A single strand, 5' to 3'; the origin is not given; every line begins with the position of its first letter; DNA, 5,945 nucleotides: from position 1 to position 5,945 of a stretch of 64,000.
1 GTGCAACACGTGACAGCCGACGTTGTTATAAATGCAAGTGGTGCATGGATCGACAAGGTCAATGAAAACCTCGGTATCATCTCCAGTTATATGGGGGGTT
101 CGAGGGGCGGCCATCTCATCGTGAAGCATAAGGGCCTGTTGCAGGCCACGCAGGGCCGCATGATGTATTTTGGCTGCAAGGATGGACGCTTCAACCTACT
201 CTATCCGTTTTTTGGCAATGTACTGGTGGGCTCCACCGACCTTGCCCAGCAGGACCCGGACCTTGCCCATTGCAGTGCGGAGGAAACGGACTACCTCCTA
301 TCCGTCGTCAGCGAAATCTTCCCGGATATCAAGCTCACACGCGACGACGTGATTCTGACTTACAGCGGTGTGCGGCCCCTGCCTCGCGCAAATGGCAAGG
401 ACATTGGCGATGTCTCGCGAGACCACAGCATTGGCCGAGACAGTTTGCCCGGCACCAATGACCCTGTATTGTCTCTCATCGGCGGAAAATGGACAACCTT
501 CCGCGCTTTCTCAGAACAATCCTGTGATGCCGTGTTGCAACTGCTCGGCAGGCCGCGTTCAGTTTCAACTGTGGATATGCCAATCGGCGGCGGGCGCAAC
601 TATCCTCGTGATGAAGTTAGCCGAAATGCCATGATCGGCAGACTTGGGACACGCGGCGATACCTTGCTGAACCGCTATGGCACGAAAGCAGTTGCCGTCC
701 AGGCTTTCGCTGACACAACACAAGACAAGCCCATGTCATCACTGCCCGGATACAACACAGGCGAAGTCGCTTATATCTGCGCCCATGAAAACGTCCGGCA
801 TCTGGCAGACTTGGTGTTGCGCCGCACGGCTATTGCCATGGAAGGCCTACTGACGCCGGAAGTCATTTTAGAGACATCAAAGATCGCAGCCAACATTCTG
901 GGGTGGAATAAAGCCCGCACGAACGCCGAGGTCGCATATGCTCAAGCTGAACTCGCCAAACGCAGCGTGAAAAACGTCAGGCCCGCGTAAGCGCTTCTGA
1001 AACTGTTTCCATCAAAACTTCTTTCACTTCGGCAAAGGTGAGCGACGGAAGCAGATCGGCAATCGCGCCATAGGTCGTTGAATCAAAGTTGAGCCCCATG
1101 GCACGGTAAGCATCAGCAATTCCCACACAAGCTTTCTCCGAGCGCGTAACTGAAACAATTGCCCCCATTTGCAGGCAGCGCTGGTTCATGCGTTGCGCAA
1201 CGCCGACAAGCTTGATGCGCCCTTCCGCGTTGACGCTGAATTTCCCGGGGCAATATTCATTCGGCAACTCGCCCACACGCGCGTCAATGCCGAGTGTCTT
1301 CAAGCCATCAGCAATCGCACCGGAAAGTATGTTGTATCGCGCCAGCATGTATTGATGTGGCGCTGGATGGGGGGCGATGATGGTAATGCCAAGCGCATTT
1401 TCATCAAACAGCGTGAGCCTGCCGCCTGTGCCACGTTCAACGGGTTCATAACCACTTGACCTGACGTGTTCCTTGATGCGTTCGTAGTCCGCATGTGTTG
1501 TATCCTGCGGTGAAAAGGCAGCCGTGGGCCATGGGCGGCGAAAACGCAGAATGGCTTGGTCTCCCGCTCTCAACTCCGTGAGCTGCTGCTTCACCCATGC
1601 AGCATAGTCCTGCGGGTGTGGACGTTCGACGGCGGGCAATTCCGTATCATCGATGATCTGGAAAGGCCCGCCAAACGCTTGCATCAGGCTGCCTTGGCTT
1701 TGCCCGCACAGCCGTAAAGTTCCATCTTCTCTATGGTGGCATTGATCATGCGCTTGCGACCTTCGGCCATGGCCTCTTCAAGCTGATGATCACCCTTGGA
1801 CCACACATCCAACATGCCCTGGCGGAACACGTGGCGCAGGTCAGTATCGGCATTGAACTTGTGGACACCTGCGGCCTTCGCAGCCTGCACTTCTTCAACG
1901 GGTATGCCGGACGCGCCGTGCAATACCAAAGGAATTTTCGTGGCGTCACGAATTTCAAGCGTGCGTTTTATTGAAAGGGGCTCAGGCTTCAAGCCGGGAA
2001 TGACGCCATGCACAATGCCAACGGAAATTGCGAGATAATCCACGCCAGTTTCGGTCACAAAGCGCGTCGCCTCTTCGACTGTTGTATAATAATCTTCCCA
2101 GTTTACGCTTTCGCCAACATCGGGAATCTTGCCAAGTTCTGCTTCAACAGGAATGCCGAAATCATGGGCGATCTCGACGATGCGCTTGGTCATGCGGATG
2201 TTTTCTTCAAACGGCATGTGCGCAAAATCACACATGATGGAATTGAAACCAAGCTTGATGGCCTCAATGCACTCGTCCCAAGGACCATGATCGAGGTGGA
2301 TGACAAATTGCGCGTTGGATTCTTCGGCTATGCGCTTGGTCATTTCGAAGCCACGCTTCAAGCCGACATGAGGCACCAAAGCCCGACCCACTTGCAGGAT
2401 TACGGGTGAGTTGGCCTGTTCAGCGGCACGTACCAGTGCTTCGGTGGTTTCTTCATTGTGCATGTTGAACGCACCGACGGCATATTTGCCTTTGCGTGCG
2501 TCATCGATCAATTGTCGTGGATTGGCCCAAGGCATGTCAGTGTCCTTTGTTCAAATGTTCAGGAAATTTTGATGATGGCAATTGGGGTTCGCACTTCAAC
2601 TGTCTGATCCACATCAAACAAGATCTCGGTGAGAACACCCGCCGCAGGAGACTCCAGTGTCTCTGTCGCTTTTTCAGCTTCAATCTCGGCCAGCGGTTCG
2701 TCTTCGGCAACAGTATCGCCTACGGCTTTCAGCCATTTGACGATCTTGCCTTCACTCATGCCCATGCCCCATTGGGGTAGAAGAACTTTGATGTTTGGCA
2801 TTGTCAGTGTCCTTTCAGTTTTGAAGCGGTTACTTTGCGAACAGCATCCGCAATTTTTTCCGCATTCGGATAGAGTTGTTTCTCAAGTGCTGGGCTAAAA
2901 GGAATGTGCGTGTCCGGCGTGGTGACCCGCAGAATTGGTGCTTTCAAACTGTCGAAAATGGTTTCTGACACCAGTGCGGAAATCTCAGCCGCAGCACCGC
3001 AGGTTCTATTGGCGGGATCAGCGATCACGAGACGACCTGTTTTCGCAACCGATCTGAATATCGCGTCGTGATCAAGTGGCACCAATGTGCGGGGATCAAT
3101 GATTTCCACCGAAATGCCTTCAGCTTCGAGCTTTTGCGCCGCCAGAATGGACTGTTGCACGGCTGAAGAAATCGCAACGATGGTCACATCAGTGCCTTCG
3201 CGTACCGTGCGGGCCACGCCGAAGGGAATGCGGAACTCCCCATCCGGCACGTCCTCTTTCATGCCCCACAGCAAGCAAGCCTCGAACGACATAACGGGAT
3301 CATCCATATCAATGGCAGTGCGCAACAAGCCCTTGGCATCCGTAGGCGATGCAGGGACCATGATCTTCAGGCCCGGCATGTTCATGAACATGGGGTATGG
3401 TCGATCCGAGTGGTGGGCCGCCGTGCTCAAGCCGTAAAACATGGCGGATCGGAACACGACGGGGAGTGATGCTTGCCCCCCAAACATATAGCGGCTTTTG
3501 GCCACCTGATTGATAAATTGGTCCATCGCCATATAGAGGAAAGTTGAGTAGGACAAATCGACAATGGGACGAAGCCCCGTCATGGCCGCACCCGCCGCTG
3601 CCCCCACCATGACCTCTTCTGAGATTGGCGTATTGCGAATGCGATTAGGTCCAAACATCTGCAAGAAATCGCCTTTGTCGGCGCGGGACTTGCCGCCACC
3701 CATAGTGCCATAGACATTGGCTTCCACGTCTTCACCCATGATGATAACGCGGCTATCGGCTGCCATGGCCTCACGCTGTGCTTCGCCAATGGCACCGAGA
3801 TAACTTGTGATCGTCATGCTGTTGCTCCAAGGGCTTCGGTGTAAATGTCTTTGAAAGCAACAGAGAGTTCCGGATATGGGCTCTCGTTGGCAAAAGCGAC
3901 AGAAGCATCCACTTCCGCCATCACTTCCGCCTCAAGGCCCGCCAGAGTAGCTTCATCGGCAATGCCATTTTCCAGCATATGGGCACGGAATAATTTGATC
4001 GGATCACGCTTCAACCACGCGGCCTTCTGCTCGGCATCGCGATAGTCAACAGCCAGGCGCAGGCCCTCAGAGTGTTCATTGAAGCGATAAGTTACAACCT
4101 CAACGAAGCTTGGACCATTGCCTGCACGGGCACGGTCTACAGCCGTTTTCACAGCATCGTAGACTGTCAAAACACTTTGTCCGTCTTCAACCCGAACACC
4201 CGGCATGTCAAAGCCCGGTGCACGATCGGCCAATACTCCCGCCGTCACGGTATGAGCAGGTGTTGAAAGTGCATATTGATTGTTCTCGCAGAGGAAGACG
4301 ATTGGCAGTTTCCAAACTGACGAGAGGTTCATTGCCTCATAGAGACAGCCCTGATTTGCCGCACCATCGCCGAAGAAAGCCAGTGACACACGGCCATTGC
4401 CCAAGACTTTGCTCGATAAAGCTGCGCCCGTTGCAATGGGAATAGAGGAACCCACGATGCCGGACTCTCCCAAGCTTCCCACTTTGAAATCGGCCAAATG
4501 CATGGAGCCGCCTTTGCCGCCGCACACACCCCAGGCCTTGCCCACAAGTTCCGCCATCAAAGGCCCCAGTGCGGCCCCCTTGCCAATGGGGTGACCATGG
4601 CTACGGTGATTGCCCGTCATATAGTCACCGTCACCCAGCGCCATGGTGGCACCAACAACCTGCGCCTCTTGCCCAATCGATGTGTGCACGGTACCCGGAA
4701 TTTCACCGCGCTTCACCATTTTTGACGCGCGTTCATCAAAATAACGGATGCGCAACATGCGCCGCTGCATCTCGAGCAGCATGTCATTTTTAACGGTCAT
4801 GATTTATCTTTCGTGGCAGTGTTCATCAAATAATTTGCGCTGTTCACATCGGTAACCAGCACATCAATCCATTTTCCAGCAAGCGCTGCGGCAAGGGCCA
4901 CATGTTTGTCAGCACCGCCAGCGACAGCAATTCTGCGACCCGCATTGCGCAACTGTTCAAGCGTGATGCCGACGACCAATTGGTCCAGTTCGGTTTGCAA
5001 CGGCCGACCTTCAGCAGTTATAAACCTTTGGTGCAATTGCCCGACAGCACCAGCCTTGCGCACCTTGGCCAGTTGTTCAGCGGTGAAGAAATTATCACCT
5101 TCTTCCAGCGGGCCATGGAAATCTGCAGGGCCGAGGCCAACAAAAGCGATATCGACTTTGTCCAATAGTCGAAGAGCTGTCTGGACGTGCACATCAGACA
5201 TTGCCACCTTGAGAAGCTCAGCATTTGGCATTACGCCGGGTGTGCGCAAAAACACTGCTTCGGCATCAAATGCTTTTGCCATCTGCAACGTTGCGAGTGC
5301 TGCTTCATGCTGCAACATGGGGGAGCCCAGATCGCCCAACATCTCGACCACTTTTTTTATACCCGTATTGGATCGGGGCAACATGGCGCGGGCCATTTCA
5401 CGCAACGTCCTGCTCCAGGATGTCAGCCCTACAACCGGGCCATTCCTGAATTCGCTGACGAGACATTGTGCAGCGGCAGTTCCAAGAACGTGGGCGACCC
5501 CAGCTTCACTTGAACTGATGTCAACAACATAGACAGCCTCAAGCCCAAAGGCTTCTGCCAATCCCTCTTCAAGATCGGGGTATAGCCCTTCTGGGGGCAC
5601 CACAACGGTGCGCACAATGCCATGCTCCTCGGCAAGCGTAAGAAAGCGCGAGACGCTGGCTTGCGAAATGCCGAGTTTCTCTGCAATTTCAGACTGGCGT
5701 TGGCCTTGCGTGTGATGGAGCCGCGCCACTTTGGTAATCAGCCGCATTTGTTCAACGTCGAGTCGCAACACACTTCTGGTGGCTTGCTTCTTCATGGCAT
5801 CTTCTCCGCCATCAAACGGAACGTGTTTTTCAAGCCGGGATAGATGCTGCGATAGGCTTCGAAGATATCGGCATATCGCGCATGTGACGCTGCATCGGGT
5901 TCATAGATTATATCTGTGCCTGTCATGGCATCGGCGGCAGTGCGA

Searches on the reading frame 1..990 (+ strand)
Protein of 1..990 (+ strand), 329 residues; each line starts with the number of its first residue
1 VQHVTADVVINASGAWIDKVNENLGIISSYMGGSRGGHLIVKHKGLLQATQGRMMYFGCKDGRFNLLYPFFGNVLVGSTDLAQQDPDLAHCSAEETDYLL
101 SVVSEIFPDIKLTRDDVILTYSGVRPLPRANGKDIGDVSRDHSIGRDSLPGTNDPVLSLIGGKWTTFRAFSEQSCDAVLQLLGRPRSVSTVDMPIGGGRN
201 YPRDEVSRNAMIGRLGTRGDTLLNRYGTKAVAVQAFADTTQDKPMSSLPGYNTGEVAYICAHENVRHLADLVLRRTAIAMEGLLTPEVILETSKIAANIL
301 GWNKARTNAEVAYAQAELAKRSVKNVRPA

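Call 20: search_protein_families(library=pfam, proteins=[window:1-990:+], max_evalue=0.01)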
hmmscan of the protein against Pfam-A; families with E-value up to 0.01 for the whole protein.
window:1-990:+ (329 aa): 2 families
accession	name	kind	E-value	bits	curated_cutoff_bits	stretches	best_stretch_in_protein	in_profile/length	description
PF16901.10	DAO_C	-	5.3e-17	62.3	31.4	1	189-306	2-125/126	C-terminal domain of alpha-glycerophosphate oxidase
PF01266.30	DAO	-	2.6e-13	50.7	27.9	1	5-137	194-322/353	FAD dependent oxidoreductase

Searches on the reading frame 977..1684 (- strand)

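Call 20: search_protein_families(library=pfam, proteins=[window:977-1684:-], max_evalue=0.01)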
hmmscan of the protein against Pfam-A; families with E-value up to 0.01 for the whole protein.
window:977-1684:- (235 aa): 1 family
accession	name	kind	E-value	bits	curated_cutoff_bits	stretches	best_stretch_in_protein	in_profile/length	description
PF21948.1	LplA-B_cat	-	2.8e-11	44.2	27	1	41-227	20-198/200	Lipoyl protein ligase A/B catalytic domain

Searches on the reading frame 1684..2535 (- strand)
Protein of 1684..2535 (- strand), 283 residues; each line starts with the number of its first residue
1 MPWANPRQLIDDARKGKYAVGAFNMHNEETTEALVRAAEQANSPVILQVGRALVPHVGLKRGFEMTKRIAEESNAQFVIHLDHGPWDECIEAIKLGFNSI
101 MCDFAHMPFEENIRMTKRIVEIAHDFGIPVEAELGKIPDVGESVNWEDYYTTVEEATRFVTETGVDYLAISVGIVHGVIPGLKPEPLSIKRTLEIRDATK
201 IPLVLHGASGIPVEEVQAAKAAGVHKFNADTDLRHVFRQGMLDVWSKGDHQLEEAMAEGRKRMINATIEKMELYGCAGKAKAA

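Call 20: search_protein_families(library=pfam, proteins=[window:1684-2535:-], max_evalue=0.01)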
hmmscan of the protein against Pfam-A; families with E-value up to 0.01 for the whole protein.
window:1684-2535:- (283 aa): 1 family
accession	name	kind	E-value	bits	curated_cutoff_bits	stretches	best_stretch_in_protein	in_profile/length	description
PF01116.26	F_bP_aldolase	-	1.8e-82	277.4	25.5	1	6-279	3-277/277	Fructose-bisphosphate aldolase class-II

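Call 61: find_encoding_contigs(protein=window:1684-2535:-, flank=10000, max_places=5)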
Protein window:1684-2535:- (283 aa): 1 contig read that carries it; 1 place shown.
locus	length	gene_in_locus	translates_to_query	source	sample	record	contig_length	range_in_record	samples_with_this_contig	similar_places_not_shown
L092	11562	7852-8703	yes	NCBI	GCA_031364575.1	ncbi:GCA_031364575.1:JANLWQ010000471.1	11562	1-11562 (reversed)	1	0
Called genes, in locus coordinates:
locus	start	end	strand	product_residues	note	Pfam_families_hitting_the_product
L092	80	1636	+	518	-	PF00370:FGGY_N, PF02782:FGGY_C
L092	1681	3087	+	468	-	PF00465:Fe-ADH (weak), PF13685:Fe-ADH_2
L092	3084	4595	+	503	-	PF00370:FGGY_N, PF02782:FGGY_C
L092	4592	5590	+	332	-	PF01047:MarR (faint), PF04198:Sugar-bind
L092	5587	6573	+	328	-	PF00676:E1_dh, PF02775:TPP_enzyme_C (faint)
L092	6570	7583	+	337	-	PF02779:Transket_pyr, PF02780:Transketolase_C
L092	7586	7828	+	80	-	PF00364:Biotin_lipoyl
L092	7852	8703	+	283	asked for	PF01116:F_bP_aldolase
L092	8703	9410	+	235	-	PF21948:LplA-B_cat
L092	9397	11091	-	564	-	PF01266:DAO, PF16901:DAO_C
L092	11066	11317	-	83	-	PF02653:BPD_transp_2 (weak)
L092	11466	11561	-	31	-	?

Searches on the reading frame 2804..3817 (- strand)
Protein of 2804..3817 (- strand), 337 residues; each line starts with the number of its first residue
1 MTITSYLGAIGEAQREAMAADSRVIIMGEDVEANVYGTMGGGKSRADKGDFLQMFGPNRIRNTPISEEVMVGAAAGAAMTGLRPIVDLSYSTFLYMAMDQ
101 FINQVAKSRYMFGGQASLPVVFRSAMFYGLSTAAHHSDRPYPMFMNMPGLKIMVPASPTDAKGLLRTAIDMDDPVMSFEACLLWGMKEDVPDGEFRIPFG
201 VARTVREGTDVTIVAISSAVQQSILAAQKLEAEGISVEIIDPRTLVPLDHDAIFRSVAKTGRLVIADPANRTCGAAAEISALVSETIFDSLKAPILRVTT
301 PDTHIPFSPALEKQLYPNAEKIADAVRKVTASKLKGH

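Call 20: search_protein_families(library=pfam, proteins=[window:2804-3817:-], max_evalue=0.01)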
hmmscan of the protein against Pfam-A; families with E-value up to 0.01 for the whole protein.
window:2804-3817:- (337 aa): 2 families
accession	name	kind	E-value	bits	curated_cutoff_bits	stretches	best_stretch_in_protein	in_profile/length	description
PF02780.25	Transketolase_C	-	1.9e-36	125.1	25.9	1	200-322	1-124/124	Transketolase, C-terminal domain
PF02779.29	Transket_pyr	-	1.5e-32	113.1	27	1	8-176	7-164/174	Transketolase, pyrimidine binding domain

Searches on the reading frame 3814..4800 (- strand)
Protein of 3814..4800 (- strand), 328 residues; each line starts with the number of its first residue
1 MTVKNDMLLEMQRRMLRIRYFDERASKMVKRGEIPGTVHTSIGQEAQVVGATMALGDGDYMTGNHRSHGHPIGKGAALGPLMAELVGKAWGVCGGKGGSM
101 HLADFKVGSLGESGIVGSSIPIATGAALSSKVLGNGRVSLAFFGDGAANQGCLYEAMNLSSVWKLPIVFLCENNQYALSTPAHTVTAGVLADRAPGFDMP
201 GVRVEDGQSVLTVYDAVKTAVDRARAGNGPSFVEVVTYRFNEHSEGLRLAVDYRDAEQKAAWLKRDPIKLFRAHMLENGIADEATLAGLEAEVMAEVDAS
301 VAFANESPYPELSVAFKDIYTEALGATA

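Call 20: search_protein_families(library=pfam, proteins=[window:3814-4800:-], max_evalue=0.01)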
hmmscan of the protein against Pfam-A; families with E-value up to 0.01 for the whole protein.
window:3814-4800:- (328 aa): 3 families
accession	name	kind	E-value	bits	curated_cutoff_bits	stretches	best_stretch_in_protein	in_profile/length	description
PF00676.26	E1_dh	-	4.6e-76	256.1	22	1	14-312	2-299/300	Dehydrogenase E1 component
PF02775.26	TPP_enzyme_C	-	1.1e-05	25.7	21.9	1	114-235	28-151/151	Thiamine pyrophosphate enzyme, C-terminal TPP binding domain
PF13292.11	DXP_synthase_N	-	3.9e-05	23.5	21.2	1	115-181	112-178/274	1-deoxy-D-xylulose-5-phosphate synthase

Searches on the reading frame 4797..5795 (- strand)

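Call 20: search_protein_families(library=pfam, proteins=[window:4797-5795:-], max_evalue=0.01)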
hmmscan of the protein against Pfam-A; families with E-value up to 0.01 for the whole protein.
window:4797-5795:- (332 aa): 13 families
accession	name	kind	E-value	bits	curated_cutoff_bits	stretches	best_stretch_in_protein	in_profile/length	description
PF04198.19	Sugar-bind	-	8.3e-50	169.8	27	1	74-325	8-257/257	Putative sugar-binding domain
PF01047.28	MarR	-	1.4e-05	25.3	24.6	1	24-62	10-48/59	MarR family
PF09339.16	HTH_IclR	-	4.2e-05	23.7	22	1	27-63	14-50/52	IclR helix-turn-helix domain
PF12802.13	MarR_2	-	9.7e-05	22.9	27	1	30-65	18-54/61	MarR family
PF24034.1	DUF7343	-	0.00013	22.2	27.6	1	32-64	18-51/62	Domain of unknown function (DUF7343)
PF13384.12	HTH_23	-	0.00035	20.7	24.6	1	23-60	10-46/50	Homeodomain-like domain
PF13518.12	HTH_28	-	0.00038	20.9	25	1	23-60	5-41/52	Helix-turn-helix domain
PF13551.12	HTH_29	-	0.0015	19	28.1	1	26-61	6-42/64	Winged helix-turn helix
PF08281.18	Sigma70_r4_2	-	0.0015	18.6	25.7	1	26-57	21-52/54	Sigma-70, region 4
PF25213.1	HVO_A0261_N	-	0.0017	18.7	35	1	28-63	21-56/86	HVO_A0261 N-terminal domain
PF13412.12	HTH_24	-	0.0017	18.3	21.9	1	33-62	19-48/48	Winged helix-turn-helix DNA-binding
PF13730.12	HTH_36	-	0.0018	18.5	25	1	13-61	4-55/55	Helix-turn-helix domain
PF13545.12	HTH_Crp_2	-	0.0023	18.3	27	0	33-62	24-53/70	Crp-like helix-turn-helix domain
